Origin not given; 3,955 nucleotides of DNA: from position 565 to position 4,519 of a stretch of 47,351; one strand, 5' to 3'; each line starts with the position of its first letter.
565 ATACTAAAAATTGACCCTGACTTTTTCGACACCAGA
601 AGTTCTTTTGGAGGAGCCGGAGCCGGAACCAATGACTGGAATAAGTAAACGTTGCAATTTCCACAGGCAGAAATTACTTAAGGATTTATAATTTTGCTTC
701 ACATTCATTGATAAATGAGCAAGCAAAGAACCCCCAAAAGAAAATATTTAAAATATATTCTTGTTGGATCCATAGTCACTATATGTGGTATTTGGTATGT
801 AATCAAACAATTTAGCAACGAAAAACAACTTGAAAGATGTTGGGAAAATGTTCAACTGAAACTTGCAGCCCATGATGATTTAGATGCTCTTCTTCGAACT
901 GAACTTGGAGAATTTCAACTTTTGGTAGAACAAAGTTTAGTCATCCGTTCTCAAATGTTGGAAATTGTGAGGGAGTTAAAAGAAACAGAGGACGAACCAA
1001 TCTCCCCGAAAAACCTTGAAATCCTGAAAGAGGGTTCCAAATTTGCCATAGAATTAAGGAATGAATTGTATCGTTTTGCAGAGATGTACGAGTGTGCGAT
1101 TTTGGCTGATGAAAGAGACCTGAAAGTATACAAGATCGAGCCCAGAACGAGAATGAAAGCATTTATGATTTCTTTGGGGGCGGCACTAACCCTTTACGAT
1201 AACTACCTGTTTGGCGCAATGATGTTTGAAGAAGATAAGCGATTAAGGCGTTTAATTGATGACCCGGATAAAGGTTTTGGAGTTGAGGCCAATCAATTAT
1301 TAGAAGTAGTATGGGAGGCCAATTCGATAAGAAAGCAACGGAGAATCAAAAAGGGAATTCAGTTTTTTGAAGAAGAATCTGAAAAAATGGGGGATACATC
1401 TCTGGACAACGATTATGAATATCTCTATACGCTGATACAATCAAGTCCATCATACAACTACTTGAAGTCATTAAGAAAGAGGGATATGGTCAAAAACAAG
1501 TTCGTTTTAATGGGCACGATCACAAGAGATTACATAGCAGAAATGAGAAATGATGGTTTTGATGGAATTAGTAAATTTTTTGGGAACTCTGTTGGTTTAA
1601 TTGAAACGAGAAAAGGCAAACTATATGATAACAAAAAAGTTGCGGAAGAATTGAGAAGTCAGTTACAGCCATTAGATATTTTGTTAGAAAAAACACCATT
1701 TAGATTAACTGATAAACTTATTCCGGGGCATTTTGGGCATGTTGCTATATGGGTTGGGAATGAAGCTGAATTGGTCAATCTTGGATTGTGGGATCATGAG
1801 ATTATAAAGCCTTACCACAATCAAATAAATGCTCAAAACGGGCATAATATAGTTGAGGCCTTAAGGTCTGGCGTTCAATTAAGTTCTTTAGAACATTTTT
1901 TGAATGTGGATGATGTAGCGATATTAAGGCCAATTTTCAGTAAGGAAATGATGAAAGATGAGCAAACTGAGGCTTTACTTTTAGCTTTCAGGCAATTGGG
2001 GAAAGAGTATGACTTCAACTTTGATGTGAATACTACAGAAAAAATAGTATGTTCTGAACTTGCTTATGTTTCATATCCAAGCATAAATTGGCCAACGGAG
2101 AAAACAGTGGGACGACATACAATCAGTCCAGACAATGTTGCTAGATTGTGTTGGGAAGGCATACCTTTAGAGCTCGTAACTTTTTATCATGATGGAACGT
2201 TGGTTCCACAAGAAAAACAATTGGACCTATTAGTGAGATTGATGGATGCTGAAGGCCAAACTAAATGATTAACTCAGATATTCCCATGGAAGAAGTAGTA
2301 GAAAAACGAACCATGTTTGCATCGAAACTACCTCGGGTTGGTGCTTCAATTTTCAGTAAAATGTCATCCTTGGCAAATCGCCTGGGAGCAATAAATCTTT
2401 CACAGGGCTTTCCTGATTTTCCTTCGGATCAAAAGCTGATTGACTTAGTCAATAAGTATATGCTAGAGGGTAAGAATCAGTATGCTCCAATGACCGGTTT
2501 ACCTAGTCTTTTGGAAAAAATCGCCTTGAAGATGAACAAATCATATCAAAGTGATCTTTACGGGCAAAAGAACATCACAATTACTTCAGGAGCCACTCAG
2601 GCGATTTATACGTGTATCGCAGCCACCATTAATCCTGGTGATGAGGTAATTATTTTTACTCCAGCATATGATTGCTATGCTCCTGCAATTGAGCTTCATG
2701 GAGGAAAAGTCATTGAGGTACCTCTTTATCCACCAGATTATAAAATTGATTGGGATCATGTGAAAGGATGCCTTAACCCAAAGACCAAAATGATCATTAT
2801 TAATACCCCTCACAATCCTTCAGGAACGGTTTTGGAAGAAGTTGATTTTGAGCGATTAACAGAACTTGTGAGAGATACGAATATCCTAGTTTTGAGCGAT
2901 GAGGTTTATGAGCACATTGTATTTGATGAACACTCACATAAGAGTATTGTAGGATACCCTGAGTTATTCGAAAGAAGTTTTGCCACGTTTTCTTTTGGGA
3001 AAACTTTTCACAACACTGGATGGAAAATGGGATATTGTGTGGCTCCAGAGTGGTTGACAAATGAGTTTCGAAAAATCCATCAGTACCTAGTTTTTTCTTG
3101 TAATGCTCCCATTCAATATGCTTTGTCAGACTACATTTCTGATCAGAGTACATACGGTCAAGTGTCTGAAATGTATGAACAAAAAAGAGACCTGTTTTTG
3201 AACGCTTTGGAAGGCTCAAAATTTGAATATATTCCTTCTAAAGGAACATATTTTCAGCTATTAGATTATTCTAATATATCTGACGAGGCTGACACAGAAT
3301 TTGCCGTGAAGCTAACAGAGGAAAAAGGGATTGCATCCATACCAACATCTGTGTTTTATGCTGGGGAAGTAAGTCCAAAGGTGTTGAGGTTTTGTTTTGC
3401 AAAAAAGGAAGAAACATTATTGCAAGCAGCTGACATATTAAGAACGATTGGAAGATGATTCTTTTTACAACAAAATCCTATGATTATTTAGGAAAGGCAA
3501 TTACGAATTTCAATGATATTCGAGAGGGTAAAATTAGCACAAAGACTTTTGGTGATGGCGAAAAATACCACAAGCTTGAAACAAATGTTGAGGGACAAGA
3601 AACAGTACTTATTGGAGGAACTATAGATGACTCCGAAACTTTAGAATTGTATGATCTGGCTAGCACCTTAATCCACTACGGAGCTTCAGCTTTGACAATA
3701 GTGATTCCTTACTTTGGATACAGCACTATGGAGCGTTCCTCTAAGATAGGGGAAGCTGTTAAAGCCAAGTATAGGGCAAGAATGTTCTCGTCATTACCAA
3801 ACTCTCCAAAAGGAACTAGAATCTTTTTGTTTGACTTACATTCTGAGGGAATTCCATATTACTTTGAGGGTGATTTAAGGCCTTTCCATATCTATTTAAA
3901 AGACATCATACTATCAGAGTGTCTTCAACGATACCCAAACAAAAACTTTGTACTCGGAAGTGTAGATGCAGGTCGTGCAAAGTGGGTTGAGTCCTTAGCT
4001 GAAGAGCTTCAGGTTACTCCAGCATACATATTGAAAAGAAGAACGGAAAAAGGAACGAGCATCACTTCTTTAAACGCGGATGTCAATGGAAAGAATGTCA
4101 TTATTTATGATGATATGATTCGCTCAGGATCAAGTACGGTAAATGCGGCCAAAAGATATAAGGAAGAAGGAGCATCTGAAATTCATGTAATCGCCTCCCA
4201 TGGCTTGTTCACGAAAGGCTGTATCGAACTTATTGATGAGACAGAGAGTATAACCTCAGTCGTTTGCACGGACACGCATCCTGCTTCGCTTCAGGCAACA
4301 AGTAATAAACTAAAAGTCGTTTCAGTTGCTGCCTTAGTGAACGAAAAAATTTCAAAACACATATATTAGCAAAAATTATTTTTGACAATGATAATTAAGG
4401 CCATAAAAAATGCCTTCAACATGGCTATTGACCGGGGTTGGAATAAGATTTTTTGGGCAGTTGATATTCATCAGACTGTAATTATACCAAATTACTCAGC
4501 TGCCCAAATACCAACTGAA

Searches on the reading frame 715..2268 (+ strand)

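Call 10: search_protein_families(library=pfam, proteins=[window:715-2268:+])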
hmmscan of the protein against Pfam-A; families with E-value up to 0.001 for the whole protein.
window:715-2268:+ (517 aa): 1 family
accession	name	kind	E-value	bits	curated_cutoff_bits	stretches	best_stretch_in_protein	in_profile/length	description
PF05708.18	Peptidase_C92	-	1.9e-22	80.5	27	1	318-481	3-147/166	Permuted papain-like amidase enzyme, YaeF/YiiX, C92 family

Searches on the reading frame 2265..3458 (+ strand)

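Call 10: search_protein_families(library=pfam, proteins=[window:2265-3458:+])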
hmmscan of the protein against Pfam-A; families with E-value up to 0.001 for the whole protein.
window:2265-3458:+ (397 aa): 4 families
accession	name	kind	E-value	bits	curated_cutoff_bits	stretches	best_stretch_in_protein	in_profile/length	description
PF00155.27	Aminotran_1_2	-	7.2e-62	210.1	19.7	1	43-390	4-359/361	Aminotransferase class I and II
PF01053.26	Cys_Met_Meta_PP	-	8.4e-08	31.6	27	1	100-215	66-176/381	Cys/Met metabolism PLP-dependent enzyme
PF00266.25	Aminotran_5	-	2.7e-07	30.3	21.5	1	102-214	62-177/371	Aminotransferase class-V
PF01041.23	DegT_DnrJ_EryC1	-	8.1e-07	29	19.8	1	99-212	37-145/360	DegT/DnrJ/EryC1/StrS aminotransferase family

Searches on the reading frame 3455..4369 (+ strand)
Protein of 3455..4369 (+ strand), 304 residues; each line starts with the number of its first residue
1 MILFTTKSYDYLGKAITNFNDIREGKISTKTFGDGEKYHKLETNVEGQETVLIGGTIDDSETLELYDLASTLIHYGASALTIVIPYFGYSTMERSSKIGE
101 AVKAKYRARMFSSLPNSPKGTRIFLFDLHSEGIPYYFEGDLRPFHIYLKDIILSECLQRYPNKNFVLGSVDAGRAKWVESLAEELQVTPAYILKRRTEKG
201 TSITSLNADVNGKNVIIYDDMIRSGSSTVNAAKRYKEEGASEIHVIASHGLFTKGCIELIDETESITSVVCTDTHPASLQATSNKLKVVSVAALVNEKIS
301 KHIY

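Call 10: search_protein_families(library=pfam, proteins=[window:3455-4369:+])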
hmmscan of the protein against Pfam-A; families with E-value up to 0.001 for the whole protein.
window:3455-4369:+ (304 aa): 4 families
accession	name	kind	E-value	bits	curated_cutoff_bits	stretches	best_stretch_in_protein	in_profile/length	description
PF13793.12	Pribosyltran_N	-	5.6e-19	68.6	25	1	1-113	1-115/117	N-terminal domain of ribose phosphate pyrophosphokinase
PF14572.12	Pribosyl_synth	-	1.1e-17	65.1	27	1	196-300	67-171/184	Phosphoribosyl synthetase-associated domain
PF00156.33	Pribosyltran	-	7.9e-09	35.5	26.3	1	152-249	18-124/158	Phosphoribosyl transferase domain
PF14681.12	UPRTase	-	0.0006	19.8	27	0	198-257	106-165/206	Uracil phosphoribosyltransferase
